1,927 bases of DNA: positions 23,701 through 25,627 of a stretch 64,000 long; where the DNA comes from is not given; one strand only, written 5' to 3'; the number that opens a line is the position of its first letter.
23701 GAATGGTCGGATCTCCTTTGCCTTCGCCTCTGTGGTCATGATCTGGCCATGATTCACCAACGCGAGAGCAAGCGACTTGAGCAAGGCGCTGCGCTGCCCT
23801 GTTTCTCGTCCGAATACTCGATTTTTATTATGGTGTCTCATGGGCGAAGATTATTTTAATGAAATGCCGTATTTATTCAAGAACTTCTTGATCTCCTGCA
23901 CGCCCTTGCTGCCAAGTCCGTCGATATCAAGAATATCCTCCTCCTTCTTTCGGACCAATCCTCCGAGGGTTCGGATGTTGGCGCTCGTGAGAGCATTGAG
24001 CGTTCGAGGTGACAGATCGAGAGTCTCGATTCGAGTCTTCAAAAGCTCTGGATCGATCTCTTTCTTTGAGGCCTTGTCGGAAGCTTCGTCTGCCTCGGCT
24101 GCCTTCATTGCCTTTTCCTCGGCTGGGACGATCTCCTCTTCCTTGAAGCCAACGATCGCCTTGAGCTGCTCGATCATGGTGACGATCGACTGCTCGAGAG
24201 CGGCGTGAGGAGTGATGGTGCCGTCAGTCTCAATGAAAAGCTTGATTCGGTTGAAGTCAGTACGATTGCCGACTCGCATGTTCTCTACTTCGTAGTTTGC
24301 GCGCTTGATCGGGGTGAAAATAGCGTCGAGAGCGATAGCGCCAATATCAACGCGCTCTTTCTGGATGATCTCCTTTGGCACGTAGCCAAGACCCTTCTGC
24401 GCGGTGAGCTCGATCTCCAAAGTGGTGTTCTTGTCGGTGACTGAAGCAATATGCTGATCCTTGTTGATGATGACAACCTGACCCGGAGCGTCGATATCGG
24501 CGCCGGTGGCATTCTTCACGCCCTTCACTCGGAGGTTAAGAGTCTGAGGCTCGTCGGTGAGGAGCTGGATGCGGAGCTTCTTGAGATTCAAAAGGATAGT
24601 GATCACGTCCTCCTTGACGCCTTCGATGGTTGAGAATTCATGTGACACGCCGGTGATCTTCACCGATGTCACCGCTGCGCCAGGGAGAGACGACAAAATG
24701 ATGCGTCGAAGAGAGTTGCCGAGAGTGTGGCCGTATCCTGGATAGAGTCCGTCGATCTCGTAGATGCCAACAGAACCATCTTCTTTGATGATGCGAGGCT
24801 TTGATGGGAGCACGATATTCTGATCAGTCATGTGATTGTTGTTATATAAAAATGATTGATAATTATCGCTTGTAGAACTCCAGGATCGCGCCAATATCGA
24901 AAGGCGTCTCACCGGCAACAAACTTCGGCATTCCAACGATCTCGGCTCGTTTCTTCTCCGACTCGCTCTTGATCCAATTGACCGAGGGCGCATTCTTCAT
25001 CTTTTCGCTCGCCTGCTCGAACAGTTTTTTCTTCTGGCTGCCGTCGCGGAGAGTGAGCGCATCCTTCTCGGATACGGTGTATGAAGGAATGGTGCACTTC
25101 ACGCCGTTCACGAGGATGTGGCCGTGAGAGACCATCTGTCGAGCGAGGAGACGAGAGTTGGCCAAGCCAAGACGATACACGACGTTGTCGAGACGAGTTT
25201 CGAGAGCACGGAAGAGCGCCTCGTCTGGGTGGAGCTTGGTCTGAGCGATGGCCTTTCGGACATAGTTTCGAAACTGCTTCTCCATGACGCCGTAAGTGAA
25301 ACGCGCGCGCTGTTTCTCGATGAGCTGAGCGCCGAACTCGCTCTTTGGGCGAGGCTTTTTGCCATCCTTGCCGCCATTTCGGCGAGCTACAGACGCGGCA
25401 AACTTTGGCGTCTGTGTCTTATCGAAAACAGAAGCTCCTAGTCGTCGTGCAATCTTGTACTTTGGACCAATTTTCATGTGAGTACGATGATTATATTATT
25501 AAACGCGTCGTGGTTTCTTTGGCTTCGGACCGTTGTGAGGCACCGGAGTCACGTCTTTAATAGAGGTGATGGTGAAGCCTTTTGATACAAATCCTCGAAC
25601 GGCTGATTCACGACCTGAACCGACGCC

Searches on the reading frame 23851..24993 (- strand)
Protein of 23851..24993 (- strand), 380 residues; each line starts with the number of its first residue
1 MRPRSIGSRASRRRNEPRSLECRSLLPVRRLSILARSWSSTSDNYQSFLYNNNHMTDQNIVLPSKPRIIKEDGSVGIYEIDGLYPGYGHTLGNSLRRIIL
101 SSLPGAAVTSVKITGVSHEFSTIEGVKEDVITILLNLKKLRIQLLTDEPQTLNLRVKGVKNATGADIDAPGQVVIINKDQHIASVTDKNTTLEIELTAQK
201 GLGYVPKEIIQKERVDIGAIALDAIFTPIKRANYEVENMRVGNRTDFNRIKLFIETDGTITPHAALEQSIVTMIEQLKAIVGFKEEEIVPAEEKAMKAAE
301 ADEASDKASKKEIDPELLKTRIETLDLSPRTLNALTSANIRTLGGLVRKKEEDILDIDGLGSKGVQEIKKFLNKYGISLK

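Call 50: search_protein_families(library=pfam, proteins=[window:23851-24993:-], max_evalue=0.001)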
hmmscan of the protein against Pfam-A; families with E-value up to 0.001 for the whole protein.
window:23851-24993:- (380 aa): 5 families
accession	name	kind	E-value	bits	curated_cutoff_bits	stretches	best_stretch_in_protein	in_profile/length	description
PF01000.31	RNA_pol_A_bac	-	2e-28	99.4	33.9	1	111-227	1-119/119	RNA polymerase Rpb3/RpoA insert domain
PF01193.29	RNA_pol_L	-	1.9e-19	69.6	24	1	85-277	5-74/74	RNA polymerase Rpb3/Rpb11 dimerisation domain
PF03118.21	RNA_pol_A_CTD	-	7.7e-17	61.2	23.8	1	313-373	6-66/67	Bacterial RNA polymerase, alpha chain C terminal domain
PF13656.11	RNA_pol_L_2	-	0.00033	20.7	27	0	248-279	40-71/75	RNA polymerase Rpb3/Rpb11 dimerisation domain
PF14520.12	HHH_5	-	0.00057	20.8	27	0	328-373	11-56/57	Helix-hairpin-helix domain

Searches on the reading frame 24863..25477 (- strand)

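Call 50: search_protein_families(library=pfam, proteins=[window:24863-25477:-], max_evalue=0.001)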
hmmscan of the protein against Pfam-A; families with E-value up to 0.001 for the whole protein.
window:24863-25477:- (204 aa): 3 families
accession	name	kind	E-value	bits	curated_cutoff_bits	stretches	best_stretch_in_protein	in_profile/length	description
PF01479.30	S4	-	6e-19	67.9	22.8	1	95-139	2-46/48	S4 domain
PF00163.24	Ribosomal_S4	-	4.9e-15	56.5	23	1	3-92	3-94/95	Ribosomal protein S4/S9 N-terminal domain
PF22421.1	SYY_C-terminal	-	2.5e-05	24.5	27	1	94-141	19-66/83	Tyrosine--tRNA ligase SYY-like C-terminal domain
